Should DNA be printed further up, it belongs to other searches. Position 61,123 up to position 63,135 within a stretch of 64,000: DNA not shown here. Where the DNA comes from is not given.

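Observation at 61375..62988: Membrane HD-GYP phosphodiesterase carrying a PT-rich linker and a C-terminal PKD-like domain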

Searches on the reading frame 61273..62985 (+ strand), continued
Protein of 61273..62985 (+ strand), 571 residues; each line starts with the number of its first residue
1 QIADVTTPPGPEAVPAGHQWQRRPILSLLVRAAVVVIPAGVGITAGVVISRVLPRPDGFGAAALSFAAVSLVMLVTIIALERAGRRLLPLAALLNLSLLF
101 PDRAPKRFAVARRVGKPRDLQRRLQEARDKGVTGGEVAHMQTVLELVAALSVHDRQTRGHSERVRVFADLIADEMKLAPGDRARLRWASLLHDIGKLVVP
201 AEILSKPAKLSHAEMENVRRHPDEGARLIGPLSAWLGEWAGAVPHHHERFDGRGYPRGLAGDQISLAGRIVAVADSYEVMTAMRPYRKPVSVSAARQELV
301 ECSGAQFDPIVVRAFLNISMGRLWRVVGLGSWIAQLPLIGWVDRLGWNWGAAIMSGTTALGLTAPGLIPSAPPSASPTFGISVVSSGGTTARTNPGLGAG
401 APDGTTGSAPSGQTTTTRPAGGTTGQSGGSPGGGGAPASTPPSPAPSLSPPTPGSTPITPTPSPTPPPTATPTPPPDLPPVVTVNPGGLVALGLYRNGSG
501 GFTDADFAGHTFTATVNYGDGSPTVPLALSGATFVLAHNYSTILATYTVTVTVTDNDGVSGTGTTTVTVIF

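Call 63: predict_structure(alignment_id=A3)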
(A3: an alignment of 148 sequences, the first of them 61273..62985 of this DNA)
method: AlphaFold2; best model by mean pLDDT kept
length: 571 residues; sequences in the alignment: 148
mean_pLDDT: 72.4   pTM: 0.55
mean pLDDT of the five models: 72.4, 71.9, 69.8, 69.4, 68.9
residues with pLDDT >= 90: 258; 70-90: 50; 50-70: 99; < 50: 164
segments of 3 or more residues with pLDDT < 50: 1-8, 10-19, 97-101, 348-350, 352-406, 408-418, 420-440, 447-450, 453-459, 477-500, 534-542
pLDDT, mean of each block of 10 residues (from residue 1): 42 44 84 94 96 96 96 96 89 62 69 89 95 94 97 96 97 96 97 98 94 97 98 98 98 96 98 97 92 94 97 92 74 68 54 43 37 40 36 41 42 40 40 40 50 48 56 49 41 42 61 55 54 45 59 67 68 56
secondary structure, 60 per line:
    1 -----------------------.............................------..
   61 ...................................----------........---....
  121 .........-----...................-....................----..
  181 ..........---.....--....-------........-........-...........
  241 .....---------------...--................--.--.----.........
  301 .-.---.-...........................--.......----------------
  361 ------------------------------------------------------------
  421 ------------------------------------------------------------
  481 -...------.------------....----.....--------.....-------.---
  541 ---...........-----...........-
elements in order: H24-52 H59-95 H106-113 H117-129 H135-153 H155-174 H179-190 H194-198 H201-204 H212-219 H221-228 H230-245 H266-281 H292-301 H309-335 H338-344 E482-484 H504-507 E512-516 E525-529 E544-554 E560-570

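Call 68: fold_search(model_id=the predicted structure, library=pdb)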
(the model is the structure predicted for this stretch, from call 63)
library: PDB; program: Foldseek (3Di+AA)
matches with E <= 10: 218; with E <= 0.001: 19
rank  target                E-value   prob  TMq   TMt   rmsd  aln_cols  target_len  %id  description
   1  4r8z_B                7.3e-11  1.00  0.30  0.73   4.7       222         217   31  Crystal Structure of PA4781 HD-GYP domain from Pseudomonas aeruginosa at 2.2A resolution showing a bi-metallic Ni ion  (released 2015-03-04)
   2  4r8z_A                1.2e-10  1.00  0.30  0.73   3.9       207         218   29  Crystal Structure of PA4781 HD-GYP domain from Pseudomonas aeruginosa at 2.2A resolution showing a bi-metallic Ni ion  (released 2015-03-04)
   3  9rbz_B                2.1e-10  1.00  0.30  0.78   3.5       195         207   31  DvhD, HD-GYP domain, c-di-GMP-bound (released 2026-03-04)
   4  9rbz_A                3.7e-10  1.00  0.31  0.78   5.3       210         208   30  DvhD, HD-GYP domain, c-di-GMP-bound (released 2026-03-04)
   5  9rbz_D                6.4e-10  1.00  0.30  0.77   3.9       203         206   30  DvhD, HD-GYP domain, c-di-GMP-bound (released 2026-03-04)
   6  9rbz_C                9.0e-10  1.00  0.30  0.79   3.0       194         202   32  DvhD, HD-GYP domain, c-di-GMP-bound (released 2026-03-04)
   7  4mcw_B                1.0e-09  1.00  0.30  0.45   2.9       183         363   34  Crystal structure of a HD-GYP domain (a cyclic-di-GMP phosphodiesterase) containing a tri-nuclear metal centre (released 2014-02-19)
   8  4mcw_A                1.4e-09  1.00  0.29  0.45   3.1       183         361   34  Crystal structure of a HD-GYP domain (a cyclic-di-GMP phosphodiesterase) containing a tri-nuclear metal centre (released 2014-02-19)
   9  9rc0                  1.9e-06  1.00  0.27  0.49   4.0       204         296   27  DvhD, PAS/HD-GYP domains (released 2026-03-04)
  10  3tmb_B                2.9e-06  1.00  0.26  0.44   8.7       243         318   16  Bd1817, a HDG"Y"P protein from Bdellovibrio bacteriovorus (released 2011-10-19)
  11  3tm8_A                7.8e-06  1.00  0.27  0.46   9.1       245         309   16  Bd1817, a HDG"Y"P protein from Bdellovibrio bacteriovorus (released 2011-10-19)
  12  3tm8_B                8.2e-06  1.00  0.27  0.46   9.1       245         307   16  Bd1817, a HDG"Y"P protein from Bdellovibrio bacteriovorus (released 2011-10-19)
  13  3tmc_A                1.8e-05  1.00  0.26  0.46   8.6       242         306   16  Bd1817, a HDG"Y"P protein from Bdellovibrio bacteriovorus (released 2011-10-19)
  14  3tmd                  1.9e-05  1.00  0.26  0.46   9.0       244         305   16  Bd1817, a HDG"Y"P protein from Bdellovibrio bacteriovorus (released 2011-10-19)
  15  5z7c                  8.7e-05  1.00  0.23  0.31   7.5       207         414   16  crystal structure of cyclic GMP-AMP specifc phosphodiesterases in V.cholerae (V-cGAP3) (released 2019-01-02)
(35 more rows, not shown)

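Call 78: search_protein_families(library=pfam, proteins=[P0255, P0272, P0297, P0199, P0186, P0256, P0288, P0249, P0285, P0261], max_evalue=0.001)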
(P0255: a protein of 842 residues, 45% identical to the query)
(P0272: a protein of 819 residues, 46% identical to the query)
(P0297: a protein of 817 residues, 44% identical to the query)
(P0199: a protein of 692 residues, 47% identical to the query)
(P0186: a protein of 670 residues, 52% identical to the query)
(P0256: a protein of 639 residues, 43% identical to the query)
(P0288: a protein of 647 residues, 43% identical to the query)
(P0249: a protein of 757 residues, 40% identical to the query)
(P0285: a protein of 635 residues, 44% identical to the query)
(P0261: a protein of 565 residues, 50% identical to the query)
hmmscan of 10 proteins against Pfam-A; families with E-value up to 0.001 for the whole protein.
P0255 (842 aa): 4 families
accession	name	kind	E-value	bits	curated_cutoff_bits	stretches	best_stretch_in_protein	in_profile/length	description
PF13487.12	HD_5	-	2e-34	119.2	27.2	1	435-601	2-170/170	HD domain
PF00990.26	GGDEF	-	2.1e-31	109.3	23.8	1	147-290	1-159/161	Diguanylate cyclase, GGDEF domain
PF01966.28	HD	-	1.9e-20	73.7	22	1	449-570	3-116/116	HD domain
PF17963.7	Big_9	-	0.00072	20.8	23.6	0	787-837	30-86/89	Bacterial Ig domain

P0272 (819 aa): 4 families
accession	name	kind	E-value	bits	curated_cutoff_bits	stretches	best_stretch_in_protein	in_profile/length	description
PF13487.12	HD_5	-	1.3e-35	123.1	27.2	1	489-651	6-170/170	HD domain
PF00990.26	GGDEF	-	3.9e-34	118.2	23.8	1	189-331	1-159/161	Diguanylate cyclase, GGDEF domain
PF01966.28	HD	-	7.2e-20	71.8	22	1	499-620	3-116/116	HD domain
PF17853.6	GGDEF_2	-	1.3e-05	25.8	24.5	1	217-310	19-100/116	GGDEF-like domain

P0297 (817 aa): 2 families
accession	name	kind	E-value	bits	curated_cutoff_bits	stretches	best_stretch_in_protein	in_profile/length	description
PF13487.12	HD_5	-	5.1e-34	117.9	27.2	1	392-554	6-170/170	HD domain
PF01966.28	HD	-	2e-18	67.2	22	1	402-522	3-115/116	HD domain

P0199 (692 aa): 2 families
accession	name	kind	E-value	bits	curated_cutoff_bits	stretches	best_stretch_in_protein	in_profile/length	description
PF13487.12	HD_5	-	5.1e-36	124.4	27.2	1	293-453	8-170/170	HD domain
PF01966.28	HD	-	9e-21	74.8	22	1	301-422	3-116/116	HD domain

P0186 (670 aa): 2 families
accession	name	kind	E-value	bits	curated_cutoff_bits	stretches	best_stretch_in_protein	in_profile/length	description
PF13487.12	HD_5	-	3.2e-34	118.6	27.2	1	256-418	6-170/170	HD domain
PF01966.28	HD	-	2.6e-23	83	22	1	266-387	3-116/116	HD domain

P0256 (639 aa): 2 families
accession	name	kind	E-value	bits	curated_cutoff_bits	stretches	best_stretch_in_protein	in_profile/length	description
PF13487.12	HD_5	-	1.3e-35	123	27.2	1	260-424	4-170/170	HD domain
PF01966.28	HD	-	9.9e-21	74.6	22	1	272-393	3-116/116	HD domain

P0288 (647 aa): 3 families
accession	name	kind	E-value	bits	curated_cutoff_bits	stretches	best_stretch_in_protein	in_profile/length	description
PF13487.12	HD_5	-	5.2e-36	124.4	27.2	1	266-429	5-170/170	HD domain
PF01966.28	HD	-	5.8e-19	68.9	22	1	277-398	3-116/116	HD domain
PF18019.7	Cas3_HD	-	0.00031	21.2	23.1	1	287-447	40-193/207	Cas3, HD domain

P0249 (757 aa): 2 families
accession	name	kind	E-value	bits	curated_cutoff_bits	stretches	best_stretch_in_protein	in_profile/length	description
PF13487.12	HD_5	-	4.5e-40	137.6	27.2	1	301-463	6-170/170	HD domain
PF01966.28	HD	-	5.9e-19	68.9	22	1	311-430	3-114/116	HD domain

P0285 (635 aa): 3 families
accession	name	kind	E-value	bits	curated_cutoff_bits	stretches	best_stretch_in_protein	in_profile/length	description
PF13487.12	HD_5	-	1.2e-31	110.2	27.2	1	202-366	4-170/170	HD domain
PF01966.28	HD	-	4e-19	69.5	22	1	214-335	3-116/116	HD domain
PF00041.27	fn3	-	8.3e-05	23.2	25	1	558-621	15-75/84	Fibronectin type III domain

P0261 (565 aa): 2 families
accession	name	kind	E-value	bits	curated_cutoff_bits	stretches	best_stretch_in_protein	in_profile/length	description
PF13487.12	HD_5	-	2.5e-36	125.4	27.2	1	226-375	8-159/170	HD domain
PF01966.28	HD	-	2.8e-21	76.4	22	1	234-355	3-116/116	HD domain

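Call 80: search_protein_families(library=pfam, proteins=[P0246, P0330, P0200, P0165, P0210], max_evalue=0.001)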
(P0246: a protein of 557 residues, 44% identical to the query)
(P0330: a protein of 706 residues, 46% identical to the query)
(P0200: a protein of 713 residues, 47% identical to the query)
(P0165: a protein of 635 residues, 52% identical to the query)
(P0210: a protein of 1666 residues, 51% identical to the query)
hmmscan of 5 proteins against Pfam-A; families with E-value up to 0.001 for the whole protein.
P0246 (557 aa): 3 families
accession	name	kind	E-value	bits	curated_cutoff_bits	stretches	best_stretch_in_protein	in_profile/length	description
PF13487.12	HD_5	-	1.7e-34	119.5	27.2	1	154-315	7-170/170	HD domain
PF01966.28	HD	-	1e-16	61.7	22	1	163-284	3-116/116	HD domain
PF03793.24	PASTA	-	1.2e-14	54.4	23.2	1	490-552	2-64/64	PASTA domain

P0330 (706 aa): 5 families
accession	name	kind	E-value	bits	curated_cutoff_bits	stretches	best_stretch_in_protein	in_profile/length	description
PF13487.12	HD_5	-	1.8e-33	116.1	27.2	1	145-307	6-170/170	HD domain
PF01966.28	HD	-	4.5e-18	66.1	22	1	156-276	4-116/116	HD domain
PF00041.27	fn3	-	3.6e-13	49.9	25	1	466-550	2-82/84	Fibronectin type III domain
PF25059.1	FN3_DSCAM-DSCAML_C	-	0.00036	21.2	39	1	488-547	15-75/89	DSCAM/DSCAML C-terminal Fn3-like domain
PF16656.11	Pur_ac_phosph_N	-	0.00093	20.2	30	0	476-544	12-87/93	Purple acid Phosphatase, N-terminal domain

P0200 (713 aa): 3 families
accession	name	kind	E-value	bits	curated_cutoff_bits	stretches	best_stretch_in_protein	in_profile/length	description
PF13487.12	HD_5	-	1.1e-34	120.1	27.2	1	146-308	6-170/170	HD domain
PF01966.28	HD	-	8.8e-19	68.3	22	1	156-277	3-116/116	HD domain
PF00041.27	fn3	-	6.4e-12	46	25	1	459-543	2-82/84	Fibronectin type III domain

P0165 (635 aa): 6 families
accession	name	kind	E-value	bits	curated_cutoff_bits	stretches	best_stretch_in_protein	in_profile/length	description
PF13487.12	HD_5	-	6.9e-34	117.5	27.2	1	154-317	5-170/170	HD domain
PF01966.28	HD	-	9e-21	74.8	22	1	165-286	3-116/116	HD domain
PF18911.6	PKD_4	-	1.3e-18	67.3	27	2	458-544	3-84/85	PKD domain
PF00801.26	PKD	-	5.3e-12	46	23.5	2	567-630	19-77/80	PKD domain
PF22352.2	K319L-like_PKD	-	9.3e-07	29.2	27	1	515-545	54-84/84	K319L-like, PKD domain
PF02010.21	REJ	-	0.00023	20.3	25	0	507-551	159-205/452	REJ domain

P0210 (1666 aa): 8 families
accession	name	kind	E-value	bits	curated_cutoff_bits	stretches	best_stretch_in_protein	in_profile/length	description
PF17963.7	Big_9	-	5.3e-210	681.5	23.6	11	1019-1107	1-89/89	Bacterial Ig domain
PF17892.7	Cadherin_5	-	1.2e-131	429.6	26.5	10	515-604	1-97/98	Cadherin-like domain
PF17803.7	Cadherin_4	-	1.1e-125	410.8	25.1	10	507-572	2-71/71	Bacterial cadherin-like domain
PF13487.12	HD_5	-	3.7e-38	131.4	27.2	1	143-307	4-170/170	HD domain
PF01966.28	HD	-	4.5e-20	72.5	22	1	155-276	3-116/116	HD domain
PF19076.6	CshA_repeat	-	7.1e-15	56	27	0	536-596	38-95/103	Surface adhesin CshA repetitive domain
PF08668.18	HDOD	-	0.00037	20.5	22.9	1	145-195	87-135/196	HDOD domain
PF16184.11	Cadherin_3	-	0.00039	20.8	25.5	0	658-696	67-105/106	Cadherin-like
